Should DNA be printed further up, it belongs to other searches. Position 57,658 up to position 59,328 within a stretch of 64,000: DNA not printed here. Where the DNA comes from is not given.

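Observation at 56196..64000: Pyrrolysine-free MtmB-family methyltransferase coupled to a corrinoid protein, embedded in an amine-uptake/aminotransferase locus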

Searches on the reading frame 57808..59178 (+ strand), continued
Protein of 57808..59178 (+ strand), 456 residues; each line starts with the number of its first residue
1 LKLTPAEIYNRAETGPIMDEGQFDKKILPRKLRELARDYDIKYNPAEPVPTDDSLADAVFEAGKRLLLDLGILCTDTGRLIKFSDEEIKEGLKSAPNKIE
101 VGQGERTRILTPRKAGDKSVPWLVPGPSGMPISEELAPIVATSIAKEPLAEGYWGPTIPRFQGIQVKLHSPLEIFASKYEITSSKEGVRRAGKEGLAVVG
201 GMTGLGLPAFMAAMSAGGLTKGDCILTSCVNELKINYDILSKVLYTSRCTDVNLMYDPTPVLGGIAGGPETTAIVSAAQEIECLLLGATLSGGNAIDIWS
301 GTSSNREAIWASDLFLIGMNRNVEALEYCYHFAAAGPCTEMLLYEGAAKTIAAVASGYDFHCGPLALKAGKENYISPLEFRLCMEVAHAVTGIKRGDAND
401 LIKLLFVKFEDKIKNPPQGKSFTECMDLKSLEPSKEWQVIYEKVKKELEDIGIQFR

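Call 29: search_protein_families(library=ncbifam, proteins=[L001:15753-16922:-, L001:17691-19184:-, L001:17028-17687:-, L001:13986-14885:+, L001:14886-15665:+], max_evalue=0.001)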
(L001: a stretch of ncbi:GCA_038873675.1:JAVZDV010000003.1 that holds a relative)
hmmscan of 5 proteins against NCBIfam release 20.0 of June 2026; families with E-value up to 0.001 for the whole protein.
L001:15753-16922:- (389 aa): 2 families
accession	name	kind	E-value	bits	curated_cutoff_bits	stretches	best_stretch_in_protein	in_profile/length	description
NF007962.0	PRK10682.1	equivalog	7e-10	38.5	636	1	2-384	5-368/370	spermidine/putrescine ABC transporter substrate-binding protein PotF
NF041888.1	ABC_SBP_YdcS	equivalog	6.7e-05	21.9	725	1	6-183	5-174/379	putative ABC transporter substrate-binding protein YdcS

L001:17691-19184:- (497 aa): 1 family
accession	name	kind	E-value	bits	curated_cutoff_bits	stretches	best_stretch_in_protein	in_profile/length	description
TIGR02369.2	trimeth_pyl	equivalog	5.4e-133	443.9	525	1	20-488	3-469/469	[trimethylamine--corrinoid protein] Co-methyltransferase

L001:17028-17687:- (219 aa): 14 families
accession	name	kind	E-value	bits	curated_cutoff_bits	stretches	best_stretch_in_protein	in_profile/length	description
TIGR02370.1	pyl_corrinoid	subfamily_domain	5.4e-57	192.4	215.3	1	12-208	2-197/197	methyltransferase cognate corrinoid protein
NF041607.1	dimeth_corrin_MtbC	equivalog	2.9e-55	186.9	350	1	33-215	22-202/203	dimethylamine corrinoid protein MtbC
NF047995.1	corrinoid_MtgC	exception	1.1e-48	165.6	310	1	6-218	2-215/215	glycine betaine-specific corrinoid protein MtgC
NF047996.1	corrin_MtgC_2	exception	7.2e-47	159.6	370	1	32-217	28-211/212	glycine betaine-specific corrinoid protein MtgC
NF040669.1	MtaC2_Meth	equivalog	3.1e-40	138.2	450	1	12-216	46-246/267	methanol--corrinoid protein MtaC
TIGR02082.1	metH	equivalog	1.2e-33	115.9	1010.85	1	28-218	666-860/1182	methionine synthase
NF040655.1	MtaC_Meth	equivalog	1.4e-32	112.7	420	1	5-216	32-238/253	methanol--corrinoid protein MtaC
NF007024.0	PRK09490.1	equivalog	1.9e-29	102.1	1497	1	33-218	686-878/1234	methionine synthase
NF002612.0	PRK02261.1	equivalog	1.3e-11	44.2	110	1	97-186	5-93/148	methylaspartate mutase subunit S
NF052513.1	TransRegCarH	equivalog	2.6e-11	43.3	400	1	41-204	116-266/274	HTH-type transcriptional repressor CarH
TIGR01501.1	MthylAspMutase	equivalog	2.6e-07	30.5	135.8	1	98-186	4-91/134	methylaspartate mutase subunit S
TIGR00640.1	acid_CoA_mut_C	subfamily_domain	1.2e-06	28.5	57.45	1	98-186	5-92/132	methylmalonyl-CoA mutase C-terminal domain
NF052385.1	Lys_5_6_beta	equivalog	0.00029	20.6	280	1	123-212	138-230/241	lysine 5,6-aminomutase subunit beta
NF006944.0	PRK09426.1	equivalog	0.0007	17.6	876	1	95-190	589-683/721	methylmalonyl-CoA mutase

L001:13986-14885:+ (299 aa): 18 families
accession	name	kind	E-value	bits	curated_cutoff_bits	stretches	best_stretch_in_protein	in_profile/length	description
NF007963.0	PRK10683.1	equivalog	5.9e-40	137.6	489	1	23-288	32-307/317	putrescine ABC transporter permease PotH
NF007044.0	PRK09497.1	equivalog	1.5e-39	136.2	348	1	24-287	12-272/285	spermidine/putrescine ABC transporter permease PotB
NF043074.1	MMSYN1_0196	equivalog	1.6e-22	80.2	350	1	22-291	12-263/277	spermidine/putrescine ABC transporter permease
NF011624.0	PRK15050.1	equivalog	9.3e-20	70.9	247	1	7-289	11-284/297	2-aminoethylphosphonate ABC transporter permease subunit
TIGR03262.1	PhnU2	equivalog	6.9e-19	67.9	593.25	1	25-276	8-243/546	putative 2-aminoethylphosphonate ABC transporter permease subunit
TIGR03226.1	PhnU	equivalog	5.7e-13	49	283.45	1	15-290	37-303/311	2-aminoethylphosphonate ABC transporter permease subunit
TIGR02141.1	modB_ABC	equivalog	5.8e-11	42.4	182.6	1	82-284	3-202/208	molybdate ABC transporter permease subunit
NF006939.0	PRK09421.1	equivalog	6.1e-11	42.1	262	1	84-239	17-167/230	molybdate ABC transporter permease subunit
NF007852.0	PRK10561.1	equivalog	7.9e-11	42.3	335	1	14-289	8-287/295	sn-glycerol-3-phosphate ABC transporter permease UgpA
TIGR01581.1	Mo_ABC_porter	hypoth_equivalog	8.6e-10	38.5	210.3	1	79-284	27-224/225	ABC transporter permease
NF007889.0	PRK10592.1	equivalog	1.7e-09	37.7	476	1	164-287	139-262/281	putrescine ABC transporter permease PotI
NF043073.1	MMSYN1_0195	equivalog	1.7e-09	36.4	1250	1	178-284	140-242/1021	spermidine/putrescine ABC transporter permease/substrate-binding protein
TIGR02139.1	permease_CysT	equivalog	1.2e-07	31.7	246.1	1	141-283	114-252/265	sulfate ABC transporter permease subunit CysT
NF040931.1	ABC_arch_GlcT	equivalog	3.7e-07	30.1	360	1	24-285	2-265/278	glucose ABC transporter permease GlcT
NF007047.0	PRK09500.1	equivalog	7.3e-07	29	326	1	27-285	9-247/257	spermidine/putrescine ABC transporter permease PotC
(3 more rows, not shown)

L001:14886-15665:+ (259 aa): 26 families (the best 25 are shown)
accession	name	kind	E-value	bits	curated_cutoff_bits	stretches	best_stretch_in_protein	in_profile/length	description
NF007047.0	PRK09500.1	equivalog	3.7e-40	138.1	326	1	12-251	11-249/257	spermidine/putrescine ABC transporter permease PotC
NF043073.1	MMSYN1_0195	equivalog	7.2e-29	100.6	1250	1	14-250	10-243/1021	spermidine/putrescine ABC transporter permease/substrate-binding protein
NF007889.0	PRK10592.1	equivalog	7.6e-29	101.2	476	1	9-242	13-252/281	putrescine ABC transporter permease PotI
TIGR01581.1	Mo_ABC_porter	hypoth_equivalog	2.3e-22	79.6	210.3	1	56-246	18-222/225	ABC transporter permease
NF040839.1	tungstate_WtpB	equivalog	5.9e-21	75.2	340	1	56-251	41-245/251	tungstate ABC transporter permease WtpB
TIGR02141.1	modB_ABC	equivalog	9.3e-21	74.4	182.6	1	64-249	3-203/208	molybdate ABC transporter permease subunit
TIGR03262.1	PhnU2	equivalog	3.6e-18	65.5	593.25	1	10-249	9-252/546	putative 2-aminoethylphosphonate ABC transporter permease subunit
NF006939.0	PRK09421.1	equivalog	1.8e-17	63.5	262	1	58-247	9-217/230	molybdate ABC transporter permease subunit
TIGR00969.1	3a0106s02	subfamily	1.5e-15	57.4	240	1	2-250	14-266/272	sulfate ABC transporter permease subunit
TIGR02139.1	permease_CysT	equivalog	1.2e-13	51.3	246.1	1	8-250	9-255/265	sulfate ABC transporter permease subunit CysT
NF040932.1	ABC_arch_GlcU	equivalog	2.9e-12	46.8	340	1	35-245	38-244/272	glucose ABC transporter permease GlcU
NF007044.0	PRK09497.1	equivalog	2.7e-11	43.5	348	1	4-251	8-273/285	spermidine/putrescine ABC transporter permease PotB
NF043074.1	MMSYN1_0196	equivalog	5.4e-11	42.3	350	1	5-197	8-206/277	spermidine/putrescine ABC transporter permease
NF008208.0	PRK10971.1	equivalog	5.9e-11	42.4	415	1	35-250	35-263/277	sulfate/thiosulfate ABC transporter permease CysT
TIGR03255.1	PhnV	equivalog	1e-10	41.7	358.7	1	9-255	17-267/270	2-aminoethylphosphonate ABC transport system, membrane component PhnV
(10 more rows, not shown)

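Call 31: find_related_loci(query=A1, collection=genome_contigs, flank=10000)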
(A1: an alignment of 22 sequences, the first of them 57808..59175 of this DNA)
Query A1 (456 aa) in genome_contigs; peptide patterns used: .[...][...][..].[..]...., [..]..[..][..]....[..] (x = any residue, [..] = any of these).
351 stretches matched a pattern; 286 encode a relative of the query (tblastn E <= 1e-3); the best 80 are kept; 79 distinct loci.
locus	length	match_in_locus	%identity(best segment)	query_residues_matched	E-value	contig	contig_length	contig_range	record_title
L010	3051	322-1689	92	1-456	0e+0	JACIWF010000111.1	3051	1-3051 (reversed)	MAG: Hadesarchaea archaeon isolate MAG-18 Hadesarchaeota_A3_bin10_Scaffold_111, whole genome shotgun sequence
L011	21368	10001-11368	74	1-456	0e+0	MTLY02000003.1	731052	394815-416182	MAG: Candidatus Hecatella orcuttiae isolate JdFR-11 NRA7_48_8_length_731052_cov_237, whole genome shotgun sequence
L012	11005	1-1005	89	122-456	0e+0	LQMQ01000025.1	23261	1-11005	MAG: Candidatus Hadarchaeum yellowstonense isolate YNP_45 contig_124_1963, whole genome shotgun sequence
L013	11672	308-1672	56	2-455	6e-169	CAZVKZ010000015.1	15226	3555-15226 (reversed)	MAG TPA_asm: uncultured Candidatus Bathyarchaeia archaeon isolate binchicken_co10_289 genome assembly, contig: NODE_2324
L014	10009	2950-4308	39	7-456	9e-94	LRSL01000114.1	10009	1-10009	MAG: Candidatus Thorarchaeota archaeon SMTZ1-45 WOR1_30_36_8915, whole genome shotgun sequence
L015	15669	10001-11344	39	7-455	3e-93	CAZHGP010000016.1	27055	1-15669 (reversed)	MAG TPA_asm: uncultured Nitrososphaeria archaeon isolate SRP104967_co1_8 genome assembly, contig: NODE_578_length_27055_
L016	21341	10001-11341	40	11-455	5e-93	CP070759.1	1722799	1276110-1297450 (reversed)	MAG: Candidatus Bathyarchaeota archaeon isolate bin28 chromosome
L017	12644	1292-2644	39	7-455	5e-92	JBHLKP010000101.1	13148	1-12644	MAG: Candidatus Hodarchaeota archaeon isolate DZ1M.117 DZ1M.117@18852, whole genome shotgun sequence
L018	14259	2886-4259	37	1-456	3e-92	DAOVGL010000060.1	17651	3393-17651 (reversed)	MAG TPA_asm: Candidatus Bathyarchaeota archaeon isolate CSMAG_1134 CSMAG_1134_k141_5952571_length_17651_cov_11.5638, who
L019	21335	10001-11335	38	10-455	2e-90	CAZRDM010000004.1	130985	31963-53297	MAG TPA_asm: uncultured Candidatus Bathyarchaeia archaeon isolate SRP231805_co3_316 genome assembly, contig: NODE_11_len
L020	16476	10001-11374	36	1-456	1e-89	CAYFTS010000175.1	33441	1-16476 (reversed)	MAG TPA_asm: uncultured Candidatus Bathyarchaeia archaeon isolate ERP108616_co1_179 genome assembly, contig: k119_119762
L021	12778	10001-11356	40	7-455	2e-89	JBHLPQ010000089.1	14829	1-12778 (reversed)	MAG: Promethearchaeota archaeon isolate H2S.126 H2S.126@2994, whole genome shotgun sequence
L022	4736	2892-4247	38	7-455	3e-89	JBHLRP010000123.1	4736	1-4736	MAG: Candidatus Thorarchaeota archaeon isolate TM1S.110 TM1S.110@63113, whole genome shotgun sequence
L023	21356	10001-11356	37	7-456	2e-88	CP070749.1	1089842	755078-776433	MAG: Candidatus Bathyarchaeota archaeon isolate bin345 chromosome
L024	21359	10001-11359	36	6-456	1e-87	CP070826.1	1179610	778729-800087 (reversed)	MAG: Candidatus Bathyarchaeota archaeon isolate bin1106 chromosome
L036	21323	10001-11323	39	10-446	1e-84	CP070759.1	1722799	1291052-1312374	MAG: Candidatus Bathyarchaeota archaeon isolate bin28 chromosome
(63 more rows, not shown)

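Call 41: find_encoding_contigs(protein=P0007, flank=10000, max_places=2)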
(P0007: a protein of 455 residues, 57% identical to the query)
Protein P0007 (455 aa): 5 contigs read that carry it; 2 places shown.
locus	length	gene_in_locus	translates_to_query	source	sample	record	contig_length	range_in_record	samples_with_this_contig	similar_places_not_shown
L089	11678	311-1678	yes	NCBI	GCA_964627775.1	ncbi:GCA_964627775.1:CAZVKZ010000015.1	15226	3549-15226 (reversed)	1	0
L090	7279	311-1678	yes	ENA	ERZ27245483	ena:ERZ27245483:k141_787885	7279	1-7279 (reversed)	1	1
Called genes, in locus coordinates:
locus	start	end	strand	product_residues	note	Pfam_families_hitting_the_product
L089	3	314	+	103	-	?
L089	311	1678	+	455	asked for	PF05369:MtmB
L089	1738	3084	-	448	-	PF00202:Aminotran_3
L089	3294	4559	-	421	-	PF04389:Peptidase_M28 (faint), PF01546:Peptidase_M20, PF07687:M20_dimer (weak)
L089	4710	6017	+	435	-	PF04015:DUF362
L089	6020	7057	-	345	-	PF08240:ADH_N, PF16912:Glu_dehyd_C, PF00107:ADH_zinc_N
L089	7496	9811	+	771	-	PF01315:Ald_Xan_dh_C, PF02738:MoCoBD_1, PF20256:MoCoBD_2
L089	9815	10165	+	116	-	PF02597:ThiS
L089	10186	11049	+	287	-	PF00941:FAD_binding_5, PF03450:CO_deh_flav_C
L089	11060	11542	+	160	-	PF00111:Fer2 (weak), PF13085:Fer2_3 (weak), PF01799:Fer2_2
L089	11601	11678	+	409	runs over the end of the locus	PF00291:PALP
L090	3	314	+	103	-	?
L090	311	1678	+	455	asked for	PF05369:MtmB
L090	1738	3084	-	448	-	PF00202:Aminotran_3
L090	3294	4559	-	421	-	PF04389:Peptidase_M28 (faint), PF01546:Peptidase_M20, PF07687:M20_dimer (weak)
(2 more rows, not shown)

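Call 42: find_encoding_contigs(protein=P0002, flank=10000, max_places=2)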
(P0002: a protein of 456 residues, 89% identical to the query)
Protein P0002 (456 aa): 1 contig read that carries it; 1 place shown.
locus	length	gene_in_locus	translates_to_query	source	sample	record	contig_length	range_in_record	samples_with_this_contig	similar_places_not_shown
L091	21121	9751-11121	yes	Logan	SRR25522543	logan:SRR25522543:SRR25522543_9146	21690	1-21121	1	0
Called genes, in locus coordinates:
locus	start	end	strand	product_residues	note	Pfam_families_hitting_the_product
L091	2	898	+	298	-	?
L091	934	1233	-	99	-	PF01910:Thiamine_BP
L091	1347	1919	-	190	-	PF00210:Ferritin, PF02915:Rubrerythrin, PF23458:DUF7130 (faint), PF21349:RUBY_RBDX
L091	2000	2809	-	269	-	PF02540:NAD_synthase, PF03054:tRNA_Me_trans (faint)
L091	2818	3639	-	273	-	PF00800:PDT, PF01842:ACT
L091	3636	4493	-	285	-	PF03446:NAD_binding_2, PF03807:F420_oxidored, PF02153:PDH_N, PF20463:PDH_C (weak)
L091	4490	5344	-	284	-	PF08501:Shikimate_dh_N, PF01488:Shikimate_DH, PF03435:Sacchrp_dh_NADP (faint), PF18317:SDH_C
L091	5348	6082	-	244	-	PF01487:DHquinase_I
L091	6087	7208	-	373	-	PF01959:DHQS, PF26558:DHQS_2nd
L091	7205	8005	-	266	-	PF01791:DeoC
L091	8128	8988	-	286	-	PF00892:EamA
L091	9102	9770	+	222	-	PF02607:B12-binding_2, PF02310:B12-binding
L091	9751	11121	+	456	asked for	PF05369:MtmB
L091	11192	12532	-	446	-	PF00202:Aminotran_3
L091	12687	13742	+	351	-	PF00005:ABC_tran, PF08402:TOBE_2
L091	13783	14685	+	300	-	PF00528:BPD_transp_1 (weak)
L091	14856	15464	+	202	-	PF00528:BPD_transp_1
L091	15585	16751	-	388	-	PF01547:SBP_bac_1, PF13416:SBP_bac_8, PF13343:SBP_bac_6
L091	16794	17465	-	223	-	PF02607:B12-binding_2, PF02310:B12-binding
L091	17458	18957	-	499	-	PF06253:MTTB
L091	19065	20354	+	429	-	PF00275:EPSP_synthase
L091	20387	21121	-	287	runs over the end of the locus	PF01694:Rhomboid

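Call 53: search_protein_representatives(protein=window:57808-59175:+)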
Query: 456 residues. Proteins with E-value up to 0.001 (for the whole library): 1000; up to 1e-10: 574; up to 1e-30: 187. The best 150 are listed.
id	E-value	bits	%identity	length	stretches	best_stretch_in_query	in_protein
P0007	5.2e-162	556.1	57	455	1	6-455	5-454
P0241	3.4e-95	335.9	41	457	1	1-455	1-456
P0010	8.1e-94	331.3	40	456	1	7-454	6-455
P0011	8.9e-89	314.7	39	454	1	7-454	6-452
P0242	9.4e-89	314.6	40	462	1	7-456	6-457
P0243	2.2e-88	313.4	40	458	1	6-455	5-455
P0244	8.5e-88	311.5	40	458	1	8-455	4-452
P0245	1.3e-85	304.3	39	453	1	4-455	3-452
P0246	7.2e-84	298.5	38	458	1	7-455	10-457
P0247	7.4e-82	291.9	37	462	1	6-455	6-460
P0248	5.3e-80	285.8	37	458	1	6-454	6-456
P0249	5.0e-78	279.2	37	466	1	10-455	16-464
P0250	8.8e-78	278.4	38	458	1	7-454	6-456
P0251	1.7e-77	277.5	36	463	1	7-454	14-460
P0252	5.5e-77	275.8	37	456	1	4-455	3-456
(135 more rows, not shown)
